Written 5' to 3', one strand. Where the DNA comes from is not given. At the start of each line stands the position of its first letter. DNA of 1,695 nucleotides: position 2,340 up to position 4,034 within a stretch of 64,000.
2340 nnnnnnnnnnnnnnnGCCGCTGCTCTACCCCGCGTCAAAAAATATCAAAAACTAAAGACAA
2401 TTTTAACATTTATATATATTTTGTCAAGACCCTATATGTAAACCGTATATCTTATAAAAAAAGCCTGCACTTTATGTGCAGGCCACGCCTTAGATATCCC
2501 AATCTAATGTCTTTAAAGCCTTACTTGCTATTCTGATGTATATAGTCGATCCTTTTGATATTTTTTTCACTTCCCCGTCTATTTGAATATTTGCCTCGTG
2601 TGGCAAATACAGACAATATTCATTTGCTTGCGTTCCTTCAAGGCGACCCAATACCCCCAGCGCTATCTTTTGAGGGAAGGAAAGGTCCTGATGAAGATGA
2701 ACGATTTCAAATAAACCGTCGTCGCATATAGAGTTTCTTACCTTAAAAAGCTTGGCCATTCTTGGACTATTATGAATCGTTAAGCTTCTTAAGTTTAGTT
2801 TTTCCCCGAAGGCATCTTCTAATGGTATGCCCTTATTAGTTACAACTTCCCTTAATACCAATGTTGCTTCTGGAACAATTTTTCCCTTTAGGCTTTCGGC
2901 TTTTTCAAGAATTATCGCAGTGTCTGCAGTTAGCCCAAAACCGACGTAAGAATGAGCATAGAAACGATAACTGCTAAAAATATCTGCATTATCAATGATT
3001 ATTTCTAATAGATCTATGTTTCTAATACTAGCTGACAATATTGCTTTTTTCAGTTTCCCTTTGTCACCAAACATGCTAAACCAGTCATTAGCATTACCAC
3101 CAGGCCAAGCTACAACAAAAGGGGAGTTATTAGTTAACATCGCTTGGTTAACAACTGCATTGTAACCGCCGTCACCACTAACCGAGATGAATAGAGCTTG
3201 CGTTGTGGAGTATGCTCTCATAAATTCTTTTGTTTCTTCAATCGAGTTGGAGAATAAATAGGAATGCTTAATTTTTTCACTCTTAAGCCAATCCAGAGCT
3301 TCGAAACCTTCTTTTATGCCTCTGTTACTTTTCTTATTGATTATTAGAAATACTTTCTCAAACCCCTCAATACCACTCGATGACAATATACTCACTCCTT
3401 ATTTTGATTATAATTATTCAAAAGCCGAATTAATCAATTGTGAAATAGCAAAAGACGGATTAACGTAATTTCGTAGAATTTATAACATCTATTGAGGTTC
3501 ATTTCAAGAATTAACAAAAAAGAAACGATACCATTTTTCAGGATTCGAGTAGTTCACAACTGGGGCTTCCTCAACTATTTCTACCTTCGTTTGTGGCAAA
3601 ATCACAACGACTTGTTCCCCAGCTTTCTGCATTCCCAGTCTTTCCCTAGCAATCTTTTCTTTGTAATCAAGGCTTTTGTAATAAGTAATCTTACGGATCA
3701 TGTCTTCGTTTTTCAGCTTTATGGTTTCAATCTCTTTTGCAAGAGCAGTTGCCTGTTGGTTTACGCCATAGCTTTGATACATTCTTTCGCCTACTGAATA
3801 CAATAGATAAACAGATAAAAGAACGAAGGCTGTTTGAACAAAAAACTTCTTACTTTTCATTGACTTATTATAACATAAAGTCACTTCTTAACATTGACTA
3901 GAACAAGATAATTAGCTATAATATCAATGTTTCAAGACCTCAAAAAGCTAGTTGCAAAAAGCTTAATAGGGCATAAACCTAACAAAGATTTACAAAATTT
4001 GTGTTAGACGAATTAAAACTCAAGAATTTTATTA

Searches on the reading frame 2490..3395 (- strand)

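Call 25: search_protein_families(library=pfam, proteins=[window:2490-3395:-], max_evalue=0.00001)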
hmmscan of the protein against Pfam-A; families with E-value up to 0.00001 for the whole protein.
window:2490-3395:- (301 aa): 1 family
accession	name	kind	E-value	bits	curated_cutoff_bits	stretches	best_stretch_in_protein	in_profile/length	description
PF00781.29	DAGK_cat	-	3.4e-08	33.6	23.6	1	14-131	1-124/125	Diacylglycerol kinase catalytic domain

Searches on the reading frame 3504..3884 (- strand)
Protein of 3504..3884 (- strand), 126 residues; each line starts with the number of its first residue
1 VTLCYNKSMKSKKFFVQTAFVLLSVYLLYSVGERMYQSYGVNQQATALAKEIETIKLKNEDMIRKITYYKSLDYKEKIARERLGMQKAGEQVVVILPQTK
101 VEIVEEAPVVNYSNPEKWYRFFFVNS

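Call 25: search_protein_families(library=pfam, proteins=[window:3504-3884:-], max_evalue=0.00001)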
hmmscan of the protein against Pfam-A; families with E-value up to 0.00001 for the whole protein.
window:3504-3884:- (126 aa): 1 family
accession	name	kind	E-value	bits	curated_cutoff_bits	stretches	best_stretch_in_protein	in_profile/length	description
PF04977.20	DivIC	-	3.8e-12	46.3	28.9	1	21-96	2-78/80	Septum formation initiator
